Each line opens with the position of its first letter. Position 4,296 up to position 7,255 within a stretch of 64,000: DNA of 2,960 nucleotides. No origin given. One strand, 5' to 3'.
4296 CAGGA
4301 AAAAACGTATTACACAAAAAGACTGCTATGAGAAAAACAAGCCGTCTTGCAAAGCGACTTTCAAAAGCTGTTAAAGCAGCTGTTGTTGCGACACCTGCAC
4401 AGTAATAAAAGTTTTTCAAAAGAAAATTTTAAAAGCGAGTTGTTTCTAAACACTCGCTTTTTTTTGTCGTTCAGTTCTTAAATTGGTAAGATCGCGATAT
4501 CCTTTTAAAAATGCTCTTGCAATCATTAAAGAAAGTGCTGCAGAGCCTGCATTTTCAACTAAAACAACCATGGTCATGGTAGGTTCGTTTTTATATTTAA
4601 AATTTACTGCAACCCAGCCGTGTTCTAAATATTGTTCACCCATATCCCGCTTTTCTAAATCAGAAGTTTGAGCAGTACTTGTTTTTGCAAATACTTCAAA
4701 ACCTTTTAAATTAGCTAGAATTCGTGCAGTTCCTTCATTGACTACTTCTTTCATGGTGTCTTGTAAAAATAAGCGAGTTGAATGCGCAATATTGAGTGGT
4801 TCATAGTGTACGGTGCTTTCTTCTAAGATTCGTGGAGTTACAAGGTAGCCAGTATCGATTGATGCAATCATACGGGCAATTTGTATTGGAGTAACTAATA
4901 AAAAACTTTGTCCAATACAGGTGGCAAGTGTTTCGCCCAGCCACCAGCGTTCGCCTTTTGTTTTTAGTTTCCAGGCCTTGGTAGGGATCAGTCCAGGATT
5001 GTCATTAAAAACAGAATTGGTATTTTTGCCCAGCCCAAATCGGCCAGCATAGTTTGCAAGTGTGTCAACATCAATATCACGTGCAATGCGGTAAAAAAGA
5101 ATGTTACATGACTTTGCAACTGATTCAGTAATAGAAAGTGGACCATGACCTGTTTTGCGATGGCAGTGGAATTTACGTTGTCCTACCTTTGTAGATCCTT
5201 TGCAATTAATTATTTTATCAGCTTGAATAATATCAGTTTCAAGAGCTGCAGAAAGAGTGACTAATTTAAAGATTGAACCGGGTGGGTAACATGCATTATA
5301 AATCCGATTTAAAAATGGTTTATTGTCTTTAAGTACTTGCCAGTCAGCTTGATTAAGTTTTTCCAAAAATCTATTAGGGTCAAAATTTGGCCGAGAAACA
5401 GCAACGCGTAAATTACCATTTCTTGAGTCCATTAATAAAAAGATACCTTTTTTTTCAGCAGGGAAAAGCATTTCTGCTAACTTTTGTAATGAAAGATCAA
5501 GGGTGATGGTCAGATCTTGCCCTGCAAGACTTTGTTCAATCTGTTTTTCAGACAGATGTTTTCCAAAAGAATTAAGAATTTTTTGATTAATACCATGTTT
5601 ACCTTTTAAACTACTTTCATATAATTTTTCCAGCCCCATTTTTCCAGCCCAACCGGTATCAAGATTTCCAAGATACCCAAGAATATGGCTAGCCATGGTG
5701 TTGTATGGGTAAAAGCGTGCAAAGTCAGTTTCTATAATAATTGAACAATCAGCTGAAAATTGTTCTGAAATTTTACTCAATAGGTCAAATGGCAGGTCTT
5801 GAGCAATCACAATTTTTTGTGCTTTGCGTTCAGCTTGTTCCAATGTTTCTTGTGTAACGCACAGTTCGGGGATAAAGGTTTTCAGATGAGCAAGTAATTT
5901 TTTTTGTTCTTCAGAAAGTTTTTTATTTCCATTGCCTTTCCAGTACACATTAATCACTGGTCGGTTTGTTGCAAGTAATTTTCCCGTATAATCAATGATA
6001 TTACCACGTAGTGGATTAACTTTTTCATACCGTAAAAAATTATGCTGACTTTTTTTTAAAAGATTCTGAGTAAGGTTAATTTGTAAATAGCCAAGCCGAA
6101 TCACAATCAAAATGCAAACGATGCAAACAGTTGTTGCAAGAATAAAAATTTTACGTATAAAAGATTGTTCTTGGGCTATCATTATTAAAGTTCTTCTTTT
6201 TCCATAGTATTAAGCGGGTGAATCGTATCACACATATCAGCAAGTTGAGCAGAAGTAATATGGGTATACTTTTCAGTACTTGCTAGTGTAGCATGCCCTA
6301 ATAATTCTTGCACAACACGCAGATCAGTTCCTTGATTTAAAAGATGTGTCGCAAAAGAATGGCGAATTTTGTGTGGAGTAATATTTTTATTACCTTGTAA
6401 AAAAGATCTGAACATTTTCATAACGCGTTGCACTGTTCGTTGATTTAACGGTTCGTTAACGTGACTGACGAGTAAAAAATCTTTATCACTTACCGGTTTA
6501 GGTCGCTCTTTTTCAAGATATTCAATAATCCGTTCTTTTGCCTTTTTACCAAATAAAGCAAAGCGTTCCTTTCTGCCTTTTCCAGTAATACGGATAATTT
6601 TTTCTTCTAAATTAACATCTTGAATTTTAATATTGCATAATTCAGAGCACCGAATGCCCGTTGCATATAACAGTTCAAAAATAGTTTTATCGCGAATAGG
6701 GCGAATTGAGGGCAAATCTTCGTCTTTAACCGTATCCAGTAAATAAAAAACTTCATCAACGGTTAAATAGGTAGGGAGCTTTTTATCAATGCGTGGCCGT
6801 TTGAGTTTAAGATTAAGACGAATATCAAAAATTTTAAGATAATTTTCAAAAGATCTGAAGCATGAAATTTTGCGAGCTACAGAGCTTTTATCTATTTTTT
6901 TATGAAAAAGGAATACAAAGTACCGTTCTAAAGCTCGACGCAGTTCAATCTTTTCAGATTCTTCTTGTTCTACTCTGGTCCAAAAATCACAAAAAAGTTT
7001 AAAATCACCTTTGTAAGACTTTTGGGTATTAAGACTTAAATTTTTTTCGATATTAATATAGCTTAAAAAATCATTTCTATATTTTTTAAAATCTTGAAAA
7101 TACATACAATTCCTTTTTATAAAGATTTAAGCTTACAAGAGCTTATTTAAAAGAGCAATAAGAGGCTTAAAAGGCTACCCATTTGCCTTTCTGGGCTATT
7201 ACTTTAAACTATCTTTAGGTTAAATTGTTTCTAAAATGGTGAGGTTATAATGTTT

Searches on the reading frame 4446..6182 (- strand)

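Call 97: search_protein_families(library=pfam, proteins=[window:4446-6182:-])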
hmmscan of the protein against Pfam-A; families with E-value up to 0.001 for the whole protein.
window:4446-6182:- (578 aa): 2 families
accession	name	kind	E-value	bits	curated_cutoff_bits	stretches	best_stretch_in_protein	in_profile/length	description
PF00905.27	Transpeptidase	-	5e-48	164.3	22.1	1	246-547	1-286/299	Penicillin binding protein transpeptidase domain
PF03717.20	PBP_dimer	-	1.3e-24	88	24.4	1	55-213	2-179/180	Penicillin-binding Protein dimerisation domain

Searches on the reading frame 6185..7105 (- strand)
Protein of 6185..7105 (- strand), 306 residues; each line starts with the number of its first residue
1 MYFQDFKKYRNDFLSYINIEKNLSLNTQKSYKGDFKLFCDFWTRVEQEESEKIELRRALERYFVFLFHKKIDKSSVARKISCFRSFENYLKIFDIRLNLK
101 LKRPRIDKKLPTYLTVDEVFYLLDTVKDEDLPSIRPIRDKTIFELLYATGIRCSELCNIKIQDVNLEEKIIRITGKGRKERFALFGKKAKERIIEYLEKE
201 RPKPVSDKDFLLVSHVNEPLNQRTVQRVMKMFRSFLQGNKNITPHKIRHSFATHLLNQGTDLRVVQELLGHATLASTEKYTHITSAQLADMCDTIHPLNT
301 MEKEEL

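Call 97: search_protein_families(library=pfam, proteins=[window:6185-7105:-])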
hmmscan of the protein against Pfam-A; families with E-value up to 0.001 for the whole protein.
window:6185-7105:- (306 aa): 2 families
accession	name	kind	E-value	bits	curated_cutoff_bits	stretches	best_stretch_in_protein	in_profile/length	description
PF00589.27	Phage_integrase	-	4.8e-45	153.8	27.1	1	113-284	2-169/172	Phage integrase family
PF02899.23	Phage_int_SAM_1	-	9.8e-10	39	22.3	1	12-90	3-79/83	Phage integrase, N-terminal SAM-like domain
